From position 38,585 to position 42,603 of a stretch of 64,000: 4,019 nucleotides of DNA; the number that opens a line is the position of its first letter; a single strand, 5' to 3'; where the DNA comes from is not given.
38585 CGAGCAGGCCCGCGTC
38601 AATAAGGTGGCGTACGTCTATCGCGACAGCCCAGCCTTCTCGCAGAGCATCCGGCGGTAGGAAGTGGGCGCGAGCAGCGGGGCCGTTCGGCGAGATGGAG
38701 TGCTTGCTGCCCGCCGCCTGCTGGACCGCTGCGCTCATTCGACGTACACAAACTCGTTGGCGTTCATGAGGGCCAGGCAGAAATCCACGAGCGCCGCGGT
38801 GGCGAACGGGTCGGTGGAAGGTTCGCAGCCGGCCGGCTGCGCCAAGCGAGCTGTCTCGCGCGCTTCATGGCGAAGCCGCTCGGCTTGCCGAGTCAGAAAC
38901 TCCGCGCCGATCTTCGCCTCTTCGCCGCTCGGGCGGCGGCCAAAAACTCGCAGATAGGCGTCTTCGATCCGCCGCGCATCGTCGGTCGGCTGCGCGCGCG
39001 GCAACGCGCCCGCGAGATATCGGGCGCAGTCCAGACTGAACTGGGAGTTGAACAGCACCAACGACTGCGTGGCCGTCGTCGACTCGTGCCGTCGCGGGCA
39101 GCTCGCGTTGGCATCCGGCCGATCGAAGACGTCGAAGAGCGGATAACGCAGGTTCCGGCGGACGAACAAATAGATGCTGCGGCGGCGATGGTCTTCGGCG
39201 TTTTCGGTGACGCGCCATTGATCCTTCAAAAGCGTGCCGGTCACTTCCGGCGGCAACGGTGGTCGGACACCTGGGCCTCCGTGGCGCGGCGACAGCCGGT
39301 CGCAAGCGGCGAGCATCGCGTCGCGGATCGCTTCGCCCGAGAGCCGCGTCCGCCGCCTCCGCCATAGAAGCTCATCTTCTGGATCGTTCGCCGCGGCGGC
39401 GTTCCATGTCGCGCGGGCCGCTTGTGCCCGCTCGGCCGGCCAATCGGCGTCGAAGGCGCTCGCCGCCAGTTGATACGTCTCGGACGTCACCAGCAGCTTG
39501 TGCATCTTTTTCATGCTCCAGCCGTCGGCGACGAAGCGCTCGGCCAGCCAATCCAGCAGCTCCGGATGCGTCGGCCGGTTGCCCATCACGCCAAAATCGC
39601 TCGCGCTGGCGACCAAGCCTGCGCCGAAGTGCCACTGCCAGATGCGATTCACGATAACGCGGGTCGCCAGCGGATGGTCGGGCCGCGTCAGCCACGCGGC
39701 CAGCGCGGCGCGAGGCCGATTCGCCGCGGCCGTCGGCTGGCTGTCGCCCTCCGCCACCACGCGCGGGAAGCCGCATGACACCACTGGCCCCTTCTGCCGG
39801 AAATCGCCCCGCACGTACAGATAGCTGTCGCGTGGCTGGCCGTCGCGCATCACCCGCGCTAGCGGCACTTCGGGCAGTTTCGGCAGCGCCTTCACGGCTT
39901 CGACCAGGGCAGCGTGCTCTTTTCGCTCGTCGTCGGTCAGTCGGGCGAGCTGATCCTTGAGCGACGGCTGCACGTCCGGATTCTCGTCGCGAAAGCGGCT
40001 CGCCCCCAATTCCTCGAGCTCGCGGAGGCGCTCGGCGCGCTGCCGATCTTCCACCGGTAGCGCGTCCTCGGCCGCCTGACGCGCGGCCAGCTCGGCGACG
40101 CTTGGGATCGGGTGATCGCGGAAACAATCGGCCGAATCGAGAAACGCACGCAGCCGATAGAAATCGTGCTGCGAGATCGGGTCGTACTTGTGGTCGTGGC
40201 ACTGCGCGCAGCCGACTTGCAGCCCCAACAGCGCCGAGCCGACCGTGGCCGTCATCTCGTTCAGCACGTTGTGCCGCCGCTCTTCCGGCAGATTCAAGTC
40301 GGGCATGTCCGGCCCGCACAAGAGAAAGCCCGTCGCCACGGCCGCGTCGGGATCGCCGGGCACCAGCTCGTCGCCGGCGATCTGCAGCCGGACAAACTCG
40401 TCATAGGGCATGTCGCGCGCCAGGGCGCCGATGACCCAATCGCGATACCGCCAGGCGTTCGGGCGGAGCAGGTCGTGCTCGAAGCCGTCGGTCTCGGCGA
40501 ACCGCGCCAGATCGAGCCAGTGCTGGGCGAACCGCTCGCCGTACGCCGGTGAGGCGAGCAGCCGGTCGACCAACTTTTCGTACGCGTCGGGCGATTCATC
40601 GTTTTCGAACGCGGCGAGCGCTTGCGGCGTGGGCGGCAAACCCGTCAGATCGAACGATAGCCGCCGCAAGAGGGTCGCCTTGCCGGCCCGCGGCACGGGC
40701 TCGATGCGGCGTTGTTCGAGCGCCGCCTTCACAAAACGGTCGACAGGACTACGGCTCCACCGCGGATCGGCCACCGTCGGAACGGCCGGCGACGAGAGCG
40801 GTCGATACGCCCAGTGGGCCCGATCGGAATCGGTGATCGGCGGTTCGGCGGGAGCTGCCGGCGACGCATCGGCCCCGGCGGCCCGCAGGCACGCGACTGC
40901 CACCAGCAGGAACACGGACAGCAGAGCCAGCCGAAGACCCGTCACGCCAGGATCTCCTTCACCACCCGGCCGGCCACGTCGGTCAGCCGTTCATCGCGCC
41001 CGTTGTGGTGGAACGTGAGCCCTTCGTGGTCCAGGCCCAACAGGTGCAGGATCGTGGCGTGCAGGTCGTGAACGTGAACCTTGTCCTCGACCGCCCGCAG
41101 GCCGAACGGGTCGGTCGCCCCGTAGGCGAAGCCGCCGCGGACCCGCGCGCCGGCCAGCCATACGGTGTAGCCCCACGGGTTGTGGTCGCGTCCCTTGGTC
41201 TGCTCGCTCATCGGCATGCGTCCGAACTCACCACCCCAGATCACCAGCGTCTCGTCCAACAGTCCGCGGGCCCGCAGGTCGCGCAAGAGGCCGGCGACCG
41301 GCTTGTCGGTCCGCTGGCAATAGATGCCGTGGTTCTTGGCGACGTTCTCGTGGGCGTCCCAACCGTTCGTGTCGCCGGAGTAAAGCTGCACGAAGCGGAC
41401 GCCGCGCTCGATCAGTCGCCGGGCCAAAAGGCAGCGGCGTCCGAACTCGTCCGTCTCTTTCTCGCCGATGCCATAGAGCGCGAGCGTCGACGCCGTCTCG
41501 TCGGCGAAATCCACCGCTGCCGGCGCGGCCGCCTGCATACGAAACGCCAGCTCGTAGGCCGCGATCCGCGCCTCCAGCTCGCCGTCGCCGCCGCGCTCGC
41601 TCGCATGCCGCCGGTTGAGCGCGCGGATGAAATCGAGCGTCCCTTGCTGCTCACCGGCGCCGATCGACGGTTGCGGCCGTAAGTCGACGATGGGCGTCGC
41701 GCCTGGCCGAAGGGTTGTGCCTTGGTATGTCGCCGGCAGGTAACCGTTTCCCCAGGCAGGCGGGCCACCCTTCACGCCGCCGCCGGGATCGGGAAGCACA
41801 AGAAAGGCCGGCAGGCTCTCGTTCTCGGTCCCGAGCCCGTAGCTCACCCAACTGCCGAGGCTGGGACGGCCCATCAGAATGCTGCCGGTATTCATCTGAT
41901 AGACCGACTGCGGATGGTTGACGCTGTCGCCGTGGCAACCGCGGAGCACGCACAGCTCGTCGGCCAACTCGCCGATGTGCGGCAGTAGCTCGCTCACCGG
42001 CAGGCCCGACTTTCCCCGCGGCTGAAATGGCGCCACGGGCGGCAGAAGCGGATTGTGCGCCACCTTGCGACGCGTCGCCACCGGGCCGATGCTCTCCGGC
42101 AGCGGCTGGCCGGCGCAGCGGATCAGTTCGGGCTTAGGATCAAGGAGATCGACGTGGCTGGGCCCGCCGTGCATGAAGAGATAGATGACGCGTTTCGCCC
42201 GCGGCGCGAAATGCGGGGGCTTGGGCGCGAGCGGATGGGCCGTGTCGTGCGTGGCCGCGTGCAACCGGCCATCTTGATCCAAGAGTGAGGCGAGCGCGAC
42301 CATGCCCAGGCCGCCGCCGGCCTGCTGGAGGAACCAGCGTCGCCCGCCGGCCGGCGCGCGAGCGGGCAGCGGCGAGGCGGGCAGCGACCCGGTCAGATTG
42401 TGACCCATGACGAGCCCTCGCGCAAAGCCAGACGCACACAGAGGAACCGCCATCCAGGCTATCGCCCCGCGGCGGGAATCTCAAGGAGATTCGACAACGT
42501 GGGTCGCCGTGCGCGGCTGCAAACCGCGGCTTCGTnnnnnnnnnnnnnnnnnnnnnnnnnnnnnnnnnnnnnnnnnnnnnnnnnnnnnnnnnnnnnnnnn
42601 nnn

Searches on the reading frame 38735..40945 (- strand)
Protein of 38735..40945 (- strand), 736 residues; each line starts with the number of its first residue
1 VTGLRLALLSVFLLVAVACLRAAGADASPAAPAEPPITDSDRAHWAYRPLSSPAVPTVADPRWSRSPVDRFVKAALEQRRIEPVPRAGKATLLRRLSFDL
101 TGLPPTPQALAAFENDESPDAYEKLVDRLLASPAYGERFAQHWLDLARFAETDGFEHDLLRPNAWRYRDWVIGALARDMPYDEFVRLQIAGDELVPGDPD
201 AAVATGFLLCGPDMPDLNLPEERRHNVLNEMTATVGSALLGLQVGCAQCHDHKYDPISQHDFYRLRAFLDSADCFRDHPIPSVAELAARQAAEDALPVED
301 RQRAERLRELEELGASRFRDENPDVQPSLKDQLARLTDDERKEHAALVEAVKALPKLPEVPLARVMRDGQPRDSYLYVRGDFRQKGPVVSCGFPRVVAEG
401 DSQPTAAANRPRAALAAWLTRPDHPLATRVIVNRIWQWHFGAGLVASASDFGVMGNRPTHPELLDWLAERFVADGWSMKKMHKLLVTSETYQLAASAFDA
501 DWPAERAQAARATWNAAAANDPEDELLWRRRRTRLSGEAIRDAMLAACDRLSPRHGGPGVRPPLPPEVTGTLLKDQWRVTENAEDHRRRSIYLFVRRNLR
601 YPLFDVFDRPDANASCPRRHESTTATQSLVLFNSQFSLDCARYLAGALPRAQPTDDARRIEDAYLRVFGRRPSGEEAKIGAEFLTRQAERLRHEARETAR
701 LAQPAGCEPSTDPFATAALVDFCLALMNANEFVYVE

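Call 78: search_protein_families(library=pfam, proteins=[window:38735-40945:-])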
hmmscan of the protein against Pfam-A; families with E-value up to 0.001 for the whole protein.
window:38735-40945:- (736 aa): 2 families
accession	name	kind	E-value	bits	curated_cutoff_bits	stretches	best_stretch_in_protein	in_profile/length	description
PF07587.16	PSD1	-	1.4e-84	283.8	28.5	1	412-683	2-243/244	Protein of unknown function (DUF1553)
PF07583.16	PSCyt2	-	7.8e-82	274.7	29.8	1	67-272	1-207/209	Protein of unknown function (DUF1549)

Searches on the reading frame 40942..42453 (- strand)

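Call 78: search_protein_families(library=pfam, proteins=[window:40942-42453:-])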
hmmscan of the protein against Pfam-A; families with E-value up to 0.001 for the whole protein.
window:40942-42453:- (503 aa): 1 family
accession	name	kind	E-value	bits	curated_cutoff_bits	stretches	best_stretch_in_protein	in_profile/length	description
PF07394.17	DUF1501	-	2.5e-155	517.9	27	1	86-502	1-390/390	Protein of unknown function (DUF1501)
